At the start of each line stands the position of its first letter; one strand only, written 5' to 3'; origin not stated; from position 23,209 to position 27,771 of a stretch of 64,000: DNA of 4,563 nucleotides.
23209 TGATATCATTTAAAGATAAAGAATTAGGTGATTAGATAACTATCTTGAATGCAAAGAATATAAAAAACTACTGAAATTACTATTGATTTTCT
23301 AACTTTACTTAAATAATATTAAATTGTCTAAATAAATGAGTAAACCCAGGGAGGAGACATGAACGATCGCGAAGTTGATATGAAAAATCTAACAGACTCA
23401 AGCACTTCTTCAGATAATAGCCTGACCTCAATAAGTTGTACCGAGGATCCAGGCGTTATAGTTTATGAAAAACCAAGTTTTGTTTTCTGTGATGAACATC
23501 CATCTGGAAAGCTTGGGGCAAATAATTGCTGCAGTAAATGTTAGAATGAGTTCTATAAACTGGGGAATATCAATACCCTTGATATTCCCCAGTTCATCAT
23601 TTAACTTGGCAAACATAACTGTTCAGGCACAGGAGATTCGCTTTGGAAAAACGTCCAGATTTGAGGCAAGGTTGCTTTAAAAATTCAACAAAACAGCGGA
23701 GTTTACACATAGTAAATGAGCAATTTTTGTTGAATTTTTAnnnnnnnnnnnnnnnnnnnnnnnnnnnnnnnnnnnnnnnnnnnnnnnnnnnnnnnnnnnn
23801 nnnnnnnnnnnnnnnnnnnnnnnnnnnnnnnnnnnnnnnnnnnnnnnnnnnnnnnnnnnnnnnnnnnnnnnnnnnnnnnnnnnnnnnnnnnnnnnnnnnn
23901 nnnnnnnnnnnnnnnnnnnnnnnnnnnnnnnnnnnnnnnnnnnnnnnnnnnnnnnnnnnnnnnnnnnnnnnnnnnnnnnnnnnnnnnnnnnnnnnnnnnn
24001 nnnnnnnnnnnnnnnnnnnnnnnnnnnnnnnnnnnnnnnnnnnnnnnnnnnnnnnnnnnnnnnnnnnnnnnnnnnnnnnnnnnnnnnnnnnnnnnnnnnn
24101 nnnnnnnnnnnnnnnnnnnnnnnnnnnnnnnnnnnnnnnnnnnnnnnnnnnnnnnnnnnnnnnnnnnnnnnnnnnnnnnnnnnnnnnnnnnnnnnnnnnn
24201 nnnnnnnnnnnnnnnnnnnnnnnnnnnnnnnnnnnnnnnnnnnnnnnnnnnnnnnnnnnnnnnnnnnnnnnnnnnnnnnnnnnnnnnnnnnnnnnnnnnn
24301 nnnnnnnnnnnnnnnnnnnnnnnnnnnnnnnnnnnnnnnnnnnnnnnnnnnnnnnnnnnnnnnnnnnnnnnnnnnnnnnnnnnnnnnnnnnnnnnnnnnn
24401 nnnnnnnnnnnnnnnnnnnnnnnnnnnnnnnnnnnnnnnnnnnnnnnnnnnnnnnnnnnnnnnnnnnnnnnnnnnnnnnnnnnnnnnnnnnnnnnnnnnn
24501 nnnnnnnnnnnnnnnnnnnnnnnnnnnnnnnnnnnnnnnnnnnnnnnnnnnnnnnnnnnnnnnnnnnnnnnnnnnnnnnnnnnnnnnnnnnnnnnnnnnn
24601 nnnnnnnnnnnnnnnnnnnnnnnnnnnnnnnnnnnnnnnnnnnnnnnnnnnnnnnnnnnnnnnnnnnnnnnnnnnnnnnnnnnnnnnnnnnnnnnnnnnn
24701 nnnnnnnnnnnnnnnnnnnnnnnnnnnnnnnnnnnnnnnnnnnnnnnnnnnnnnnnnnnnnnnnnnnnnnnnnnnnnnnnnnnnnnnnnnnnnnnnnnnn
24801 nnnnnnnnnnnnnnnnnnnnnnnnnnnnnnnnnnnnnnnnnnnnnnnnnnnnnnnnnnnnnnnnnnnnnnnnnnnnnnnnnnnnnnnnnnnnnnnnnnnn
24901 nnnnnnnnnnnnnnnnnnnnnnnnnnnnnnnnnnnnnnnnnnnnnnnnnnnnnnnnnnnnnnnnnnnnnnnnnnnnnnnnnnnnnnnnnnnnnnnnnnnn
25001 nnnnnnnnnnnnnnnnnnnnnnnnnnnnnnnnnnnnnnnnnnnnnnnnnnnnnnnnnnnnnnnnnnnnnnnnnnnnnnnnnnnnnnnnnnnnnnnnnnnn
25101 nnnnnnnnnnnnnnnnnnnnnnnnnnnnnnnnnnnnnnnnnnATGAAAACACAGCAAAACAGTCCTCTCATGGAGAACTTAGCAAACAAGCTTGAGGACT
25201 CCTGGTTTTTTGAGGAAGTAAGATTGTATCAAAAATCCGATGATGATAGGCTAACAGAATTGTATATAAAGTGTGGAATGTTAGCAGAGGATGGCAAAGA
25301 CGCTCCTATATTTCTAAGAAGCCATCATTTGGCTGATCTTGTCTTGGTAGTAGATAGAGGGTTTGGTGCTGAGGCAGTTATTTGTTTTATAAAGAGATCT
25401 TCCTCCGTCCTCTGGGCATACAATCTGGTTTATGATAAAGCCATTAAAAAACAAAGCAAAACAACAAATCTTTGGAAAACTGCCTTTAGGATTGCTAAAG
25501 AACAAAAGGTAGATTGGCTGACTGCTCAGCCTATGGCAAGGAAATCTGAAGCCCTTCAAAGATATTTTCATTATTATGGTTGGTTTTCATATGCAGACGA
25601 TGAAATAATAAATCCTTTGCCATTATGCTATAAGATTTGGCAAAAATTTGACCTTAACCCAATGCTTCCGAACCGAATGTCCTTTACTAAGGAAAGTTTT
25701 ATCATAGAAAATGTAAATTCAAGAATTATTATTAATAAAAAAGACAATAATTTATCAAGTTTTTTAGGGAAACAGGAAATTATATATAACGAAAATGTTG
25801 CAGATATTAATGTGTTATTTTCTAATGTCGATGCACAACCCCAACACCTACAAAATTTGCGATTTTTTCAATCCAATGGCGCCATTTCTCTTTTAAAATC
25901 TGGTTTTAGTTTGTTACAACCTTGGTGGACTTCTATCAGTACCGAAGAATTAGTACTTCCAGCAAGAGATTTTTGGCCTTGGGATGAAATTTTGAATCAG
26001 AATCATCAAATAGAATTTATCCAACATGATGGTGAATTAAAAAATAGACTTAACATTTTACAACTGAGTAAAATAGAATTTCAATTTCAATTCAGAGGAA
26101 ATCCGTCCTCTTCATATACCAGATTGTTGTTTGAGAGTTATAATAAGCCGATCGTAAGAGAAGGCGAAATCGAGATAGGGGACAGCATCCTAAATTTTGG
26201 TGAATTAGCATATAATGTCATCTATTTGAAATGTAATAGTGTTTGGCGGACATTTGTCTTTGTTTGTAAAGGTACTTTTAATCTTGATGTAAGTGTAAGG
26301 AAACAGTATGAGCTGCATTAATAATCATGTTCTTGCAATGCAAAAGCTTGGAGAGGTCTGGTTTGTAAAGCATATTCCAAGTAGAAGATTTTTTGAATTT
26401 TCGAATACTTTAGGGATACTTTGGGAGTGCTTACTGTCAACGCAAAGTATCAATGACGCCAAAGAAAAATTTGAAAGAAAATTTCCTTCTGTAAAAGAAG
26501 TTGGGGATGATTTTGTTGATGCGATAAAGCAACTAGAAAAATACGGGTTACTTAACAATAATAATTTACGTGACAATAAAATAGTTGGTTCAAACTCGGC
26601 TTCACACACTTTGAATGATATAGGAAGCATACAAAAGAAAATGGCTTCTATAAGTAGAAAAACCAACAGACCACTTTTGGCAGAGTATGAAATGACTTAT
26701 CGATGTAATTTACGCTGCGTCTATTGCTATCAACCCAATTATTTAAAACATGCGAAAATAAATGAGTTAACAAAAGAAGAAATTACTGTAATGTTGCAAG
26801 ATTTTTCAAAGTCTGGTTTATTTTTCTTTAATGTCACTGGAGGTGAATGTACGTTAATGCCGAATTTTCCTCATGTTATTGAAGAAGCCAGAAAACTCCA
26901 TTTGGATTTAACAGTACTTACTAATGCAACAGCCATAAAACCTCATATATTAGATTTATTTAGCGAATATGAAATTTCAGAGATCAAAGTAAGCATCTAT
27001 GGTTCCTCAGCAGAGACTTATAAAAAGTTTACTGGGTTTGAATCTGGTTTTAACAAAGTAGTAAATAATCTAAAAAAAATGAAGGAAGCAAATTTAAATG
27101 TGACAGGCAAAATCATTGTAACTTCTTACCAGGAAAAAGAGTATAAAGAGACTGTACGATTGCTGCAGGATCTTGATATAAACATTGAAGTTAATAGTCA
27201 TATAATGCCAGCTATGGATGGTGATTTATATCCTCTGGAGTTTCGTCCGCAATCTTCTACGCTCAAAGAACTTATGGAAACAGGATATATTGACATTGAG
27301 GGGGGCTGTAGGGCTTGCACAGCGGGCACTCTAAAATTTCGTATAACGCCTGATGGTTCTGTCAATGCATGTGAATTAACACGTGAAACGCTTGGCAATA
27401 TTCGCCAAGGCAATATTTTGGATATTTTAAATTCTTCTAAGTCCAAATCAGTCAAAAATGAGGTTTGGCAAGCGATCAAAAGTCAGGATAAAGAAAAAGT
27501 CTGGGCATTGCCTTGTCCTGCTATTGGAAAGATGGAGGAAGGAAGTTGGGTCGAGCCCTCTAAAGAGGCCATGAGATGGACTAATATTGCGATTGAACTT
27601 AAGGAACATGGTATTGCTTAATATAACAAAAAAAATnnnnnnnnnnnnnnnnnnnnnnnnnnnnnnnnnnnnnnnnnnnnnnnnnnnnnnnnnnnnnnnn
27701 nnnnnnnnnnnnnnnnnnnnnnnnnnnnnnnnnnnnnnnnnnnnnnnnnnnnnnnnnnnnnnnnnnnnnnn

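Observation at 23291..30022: Candidate undescribed RiPP operon: Cys-rich precursor, two RRE-fused radical-SAM maturases, unknown protein, MFS exporter and membrane hydrolase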

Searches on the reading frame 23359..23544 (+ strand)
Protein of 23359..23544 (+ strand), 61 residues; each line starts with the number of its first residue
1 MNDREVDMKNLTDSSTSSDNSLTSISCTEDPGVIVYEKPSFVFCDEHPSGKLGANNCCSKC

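Call 3: search_protein_families(library=pfam, proteins=[window:23359-23544:+], max_evalue=0.1)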
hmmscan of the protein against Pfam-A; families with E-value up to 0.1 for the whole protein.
window:23359-23544:+ (61 aa): 0 families

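Call 4: search_protein_families(library=ncbifam, proteins=[window:23359-23544:+], max_evalue=0.1)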
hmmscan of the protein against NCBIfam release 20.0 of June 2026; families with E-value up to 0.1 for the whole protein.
window:23359-23544:+ (61 aa): 0 families

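Call 97: search_protein_families(library=ncbifam, alignment_id=A7, max_evalue=1)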
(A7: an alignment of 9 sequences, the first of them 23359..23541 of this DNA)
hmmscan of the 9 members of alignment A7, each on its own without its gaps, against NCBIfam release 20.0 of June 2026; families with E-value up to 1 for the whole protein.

A. member 1, window:23359-23541:+ (61 aa): 0 families

B. families by the number of members that match (of 9 scanned): 0 families

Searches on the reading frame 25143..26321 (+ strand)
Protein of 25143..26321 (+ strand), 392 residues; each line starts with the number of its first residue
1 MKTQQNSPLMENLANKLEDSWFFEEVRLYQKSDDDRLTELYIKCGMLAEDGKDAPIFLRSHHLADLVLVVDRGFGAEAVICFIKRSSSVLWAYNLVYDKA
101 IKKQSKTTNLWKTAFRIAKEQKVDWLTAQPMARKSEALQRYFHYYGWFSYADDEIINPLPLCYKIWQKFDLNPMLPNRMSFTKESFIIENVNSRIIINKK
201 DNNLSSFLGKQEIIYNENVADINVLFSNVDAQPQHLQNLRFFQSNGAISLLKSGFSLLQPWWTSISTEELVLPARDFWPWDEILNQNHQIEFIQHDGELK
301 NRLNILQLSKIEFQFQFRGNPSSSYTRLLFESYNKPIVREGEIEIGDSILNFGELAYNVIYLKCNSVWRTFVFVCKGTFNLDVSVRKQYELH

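Call 3: search_protein_families(library=pfam, proteins=[window:25143-26321:+], max_evalue=0.1)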
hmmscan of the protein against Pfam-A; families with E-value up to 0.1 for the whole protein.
window:25143-26321:+ (392 aa): 0 families

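Call 4: search_protein_families(library=ncbifam, proteins=[window:25143-26321:+], max_evalue=0.1)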
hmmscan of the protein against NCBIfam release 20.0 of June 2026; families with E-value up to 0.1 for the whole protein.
window:25143-26321:+ (392 aa): 0 families

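Call 17: list_cluster_members(proteins=[P0001, P0012, window:25143-26321:+, window:23359-23544:+, window:28808-30022:+])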
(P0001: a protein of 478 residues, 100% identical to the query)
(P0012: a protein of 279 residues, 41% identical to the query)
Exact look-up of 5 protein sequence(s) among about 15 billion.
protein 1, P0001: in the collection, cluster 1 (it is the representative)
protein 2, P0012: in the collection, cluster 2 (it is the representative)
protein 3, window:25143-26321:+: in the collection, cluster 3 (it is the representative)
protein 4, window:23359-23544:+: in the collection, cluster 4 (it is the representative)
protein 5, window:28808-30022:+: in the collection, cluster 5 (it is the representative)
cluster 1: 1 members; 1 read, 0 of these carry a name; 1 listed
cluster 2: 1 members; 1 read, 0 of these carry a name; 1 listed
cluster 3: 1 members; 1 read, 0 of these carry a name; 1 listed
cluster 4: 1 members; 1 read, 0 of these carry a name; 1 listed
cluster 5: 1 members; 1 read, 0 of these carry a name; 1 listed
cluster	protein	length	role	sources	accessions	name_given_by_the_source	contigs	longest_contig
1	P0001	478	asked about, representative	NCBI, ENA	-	-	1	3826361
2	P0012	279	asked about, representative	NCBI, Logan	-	-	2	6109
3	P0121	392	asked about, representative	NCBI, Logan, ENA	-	-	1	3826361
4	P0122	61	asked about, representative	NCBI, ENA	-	-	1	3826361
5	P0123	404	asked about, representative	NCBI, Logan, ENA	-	-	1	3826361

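Call 19: find_homologous_proteins(query=A2, max_evalue=0.001)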
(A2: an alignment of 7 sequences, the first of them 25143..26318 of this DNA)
Query A2 (7 sequences) (392 aa, profile of the alignment): 2 proteins with E <= 0.001 among 8000 candidates.
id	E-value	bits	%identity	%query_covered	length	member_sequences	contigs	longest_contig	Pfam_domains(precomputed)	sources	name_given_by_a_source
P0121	5.1e-141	488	100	100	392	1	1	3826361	-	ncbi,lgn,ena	-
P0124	3.3e-103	364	20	77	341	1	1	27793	-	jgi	jgi:hypothetical protein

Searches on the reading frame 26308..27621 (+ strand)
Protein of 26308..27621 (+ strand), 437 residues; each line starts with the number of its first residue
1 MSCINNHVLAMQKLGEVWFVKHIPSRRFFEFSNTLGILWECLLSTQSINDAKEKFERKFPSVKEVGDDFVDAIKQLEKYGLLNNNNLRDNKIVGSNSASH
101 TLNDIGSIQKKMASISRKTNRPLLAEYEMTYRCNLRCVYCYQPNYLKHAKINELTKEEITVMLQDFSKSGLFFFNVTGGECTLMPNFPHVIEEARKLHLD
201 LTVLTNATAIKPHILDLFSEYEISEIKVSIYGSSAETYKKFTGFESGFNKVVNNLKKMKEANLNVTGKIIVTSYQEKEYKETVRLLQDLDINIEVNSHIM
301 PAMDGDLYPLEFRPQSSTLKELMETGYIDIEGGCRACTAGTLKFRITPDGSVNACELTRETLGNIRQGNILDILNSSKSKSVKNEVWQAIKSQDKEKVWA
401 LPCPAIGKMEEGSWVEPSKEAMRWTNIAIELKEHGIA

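Call 3: search_protein_families(library=pfam, proteins=[window:26308-27621:+], max_evalue=0.1)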
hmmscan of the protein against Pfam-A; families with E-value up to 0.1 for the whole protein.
window:26308-27621:+ (437 aa): 6 families
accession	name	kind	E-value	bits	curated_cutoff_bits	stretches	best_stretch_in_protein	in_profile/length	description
PF04055.27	Radical_SAM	-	3.2e-23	83.2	29.5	1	127-286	1-166/166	Radical SAM superfamily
PF13186.11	SPASM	-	1.9e-06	28.5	21.5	1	337-383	1-52/67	Iron-sulfur cluster-binding domain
PF13353.11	Fer4_12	-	5.3e-05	24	22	1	133-198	15-81/137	4Fe-4S single cluster domain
PF13591.12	MerR_2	-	0.0093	16.2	29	0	277-294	43-60/84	MerR HTH family regulatory protein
PF19238.5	Radical_SAM_2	-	0.039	14.1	26.7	0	210-289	64-144/151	Radical SAM-like domain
PF14659.12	Phage_int_SAM_3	-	0.041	14.6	22.6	0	202-229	21-48/58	Phage integrase, N-terminal SAM-like domain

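Call 4: search_protein_families(library=ncbifam, proteins=[window:26308-27621:+], max_evalue=0.1)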
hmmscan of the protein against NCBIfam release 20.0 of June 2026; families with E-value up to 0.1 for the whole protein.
window:26308-27621:+ (437 aa): 80 families (the best 25 are shown)
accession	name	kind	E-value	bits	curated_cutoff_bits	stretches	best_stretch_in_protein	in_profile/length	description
TIGR04403.1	rSAM_skfB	equivalog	3.9e-22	78.6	300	2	114-283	95-261/402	sporulation killing factor system radical SAM maturase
TIGR02666.1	moaA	equivalog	1.3e-21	77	284.05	1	129-293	16-187/336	GTP 3',8-cyclase MoaA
TIGR02668.1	moaA_archaeal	equivalog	1.8e-19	69.9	325.25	1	128-292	15-180/303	GTP 3',8-cyclase MoaA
TIGR03962.1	mycofact_rSAM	equivalog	3.5e-19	69.2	265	1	117-289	6-176/339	mycofactocin radical SAM maturase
NF050035.1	rSAM_WgK_link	exception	3.7e-19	68.9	650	1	119-294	5-179/367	radical SAM/SPASM peptide maturase WgkB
TIGR02109.1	PQQ_syn_pqqE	equivalog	1.8e-18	66.6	381.35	1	120-291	4-174/358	pyrroloquinoline quinone biosynthesis protein PqqE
TIGR04546.1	rSAM_ahbC_deAc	equivalog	4.1e-18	65.3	650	1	121-295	38-209/390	12,18-didecarboxysiroheme deacetylase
TIGR04053.2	TIGR04053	equivalog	1.7e-17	63.7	395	1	119-293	4-180/366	TIGR04053 family radical SAM/SPASM domain-containing protein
TIGR03961.1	rSAM_PTO1314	hypoth_equivalog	1.7e-17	63.7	306.05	1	105-296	6-188/332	PTO1314 family radical SAM protein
NF045574.1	sacti_mat_StsB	exception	6.2e-17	61.6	625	1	110-292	83-262/466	StsB family radical SAM/SPASM domain sactipeptide maturase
NF001199.0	PRK00164.2-1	equivalog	6.7e-17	61.6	231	1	128-265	17-152/308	GTP 3',8-cyclase MoaA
TIGR04250.1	SCM_rSAM_ScmE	equivalog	9.4e-17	60.9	400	1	126-288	6-167/358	SynChlorMet cassette radical SAM/SPASM protein ScmE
TIGR04051.1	rSAM_NirJ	equivalog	1.9e-16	60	515.45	1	127-300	6-177/354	heme d1 biosynthesis radical SAM protein NirJ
NF047865.1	rSAM_PapB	equivalog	2.3e-16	60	340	1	129-297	9-186/330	PapB family radical SAM/SPASM ranthipeptide maturase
TIGR04055.1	rSAM_NirJ2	equivalog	2.9e-16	59.9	500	1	127-295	4-166/326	putative heme d1 biosynthesis radical SAM protein NirJ2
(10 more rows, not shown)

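Call 6: find_encoding_contigs(protein=window:26308-27621:+, flank=10000, max_places=6)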
Protein window:26308-27621:+ (437 aa): 1 contig read that carries it; 1 place shown.
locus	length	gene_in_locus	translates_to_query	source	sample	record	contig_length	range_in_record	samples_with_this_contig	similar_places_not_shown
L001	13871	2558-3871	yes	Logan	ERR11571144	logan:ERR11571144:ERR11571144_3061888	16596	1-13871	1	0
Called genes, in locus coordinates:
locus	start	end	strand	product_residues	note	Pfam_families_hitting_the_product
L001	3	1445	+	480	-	?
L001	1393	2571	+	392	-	-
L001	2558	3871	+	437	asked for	PF04055:Radical_SAM, PF13186:SPASM (weak)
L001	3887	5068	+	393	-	PF07690:MFS_1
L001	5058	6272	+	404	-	PF05677:DUF818 (weak)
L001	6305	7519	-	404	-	PF00364:Biotin_lipoyl, PF00198:2-oxoacid_dh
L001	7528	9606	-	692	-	PF00676:E1_dh, PF13292:DXP_synthase_N (weak), PF02779:Transket_pyr, PF02780:Transketolase_C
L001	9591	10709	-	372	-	PF02812:ELFV_dehydrog_N, PF00208:ELFV_dehydrog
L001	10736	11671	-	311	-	PF01073:3Beta_HSD, PF01370:Epimerase, PF02719:Polysacc_synt_2 (faint), PF04321:RmlD_sub_bind, PF13460:NAD_binding_10 (weak), PF16363:GDP_Man_Dehyd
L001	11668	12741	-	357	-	PF13439:Glyco_transf_4, PF00534:Glycos_transf_1, PF13692:Glyco_trans_1_4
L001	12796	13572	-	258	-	PF02585:PIG-L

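Call 55: search_protein_families(library=pfam, alignment_id=A6, max_evalue=0.01)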
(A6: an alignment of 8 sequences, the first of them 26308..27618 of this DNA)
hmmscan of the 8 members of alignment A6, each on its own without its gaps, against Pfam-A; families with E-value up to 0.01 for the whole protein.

A. member 1, window:26308-27618:+ (437 aa): 4 families
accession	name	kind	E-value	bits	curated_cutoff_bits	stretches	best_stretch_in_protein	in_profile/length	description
PF04055.27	Radical_SAM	-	3.2e-23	83.2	29.5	1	127-286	1-166/166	Radical SAM superfamily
PF13186.11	SPASM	-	1.9e-06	28.5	21.5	1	337-383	1-52/67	Iron-sulfur cluster-binding domain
PF13353.11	Fer4_12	-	5.3e-05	24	22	1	133-198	15-81/137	4Fe-4S single cluster domain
PF13591.12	MerR_2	-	0.0093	16.2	29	0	277-294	43-60/84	MerR HTH family regulatory protein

B. families by the number of members that match (of 8 scanned): 6 families
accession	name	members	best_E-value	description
PF04055.27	Radical_SAM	7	3.2e-23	Radical SAM superfamily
PF13353.11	Fer4_12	7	2.3e-07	4Fe-4S single cluster domain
PF13186.11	SPASM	7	1.4e-06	Iron-sulfur cluster-binding domain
PF05402.18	PqqD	3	5.5e-10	Coenzyme PQQ synthesis protein D (PqqD)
PF00550.31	PP-binding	1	1.1e-05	Phosphopantetheine attachment site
PF13591.12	MerR_2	1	0.0093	MerR HTH family regulatory protein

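Call 63: search_solved_structures(query=A6, max_evalue=0.00001)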
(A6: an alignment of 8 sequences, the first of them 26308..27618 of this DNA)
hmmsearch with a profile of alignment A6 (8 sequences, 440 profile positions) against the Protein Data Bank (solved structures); distinct sequences matched with E-value up to 0.00001: 10.
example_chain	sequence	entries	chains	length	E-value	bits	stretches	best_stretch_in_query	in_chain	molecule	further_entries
6efn_A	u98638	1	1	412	9.2e-23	83.9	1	114-288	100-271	Sporulation killing factor maturation protein SkfB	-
6c8v_A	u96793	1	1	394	2.6e-10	42.9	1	125-267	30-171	Coenzyme PQQ synthesis protein E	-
4k37_A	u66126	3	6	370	1.4e-08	37.2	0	313-390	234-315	Anaerobic sulfatase-maturating enzyme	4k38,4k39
4k36_A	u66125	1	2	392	1.6e-08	36.9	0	313-390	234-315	Anaerobic sulfatase-maturating enzyme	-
8wm2_A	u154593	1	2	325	6.4e-08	35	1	125-232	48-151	Fe-S radical SAM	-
1tv7_A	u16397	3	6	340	8e-07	31.4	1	127-292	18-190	Molybdenum cofactor biosynthesis protein A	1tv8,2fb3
2fb2_A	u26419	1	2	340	8.2e-07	31.4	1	127-292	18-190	Molybdenum cofactor biosynthesis protein A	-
7vob_C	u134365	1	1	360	9.3e-07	31.2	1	136-258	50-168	Cytosylglucuronate decarboxylase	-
7voc_C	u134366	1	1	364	9.5e-07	31.1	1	136-258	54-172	Cytosylglucuronate decarboxylase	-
7tol_A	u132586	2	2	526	2.8e-06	29.6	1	120-238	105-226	glycerol dibiphytanyl glycerol tetraether - macrocyclic archaeol synthase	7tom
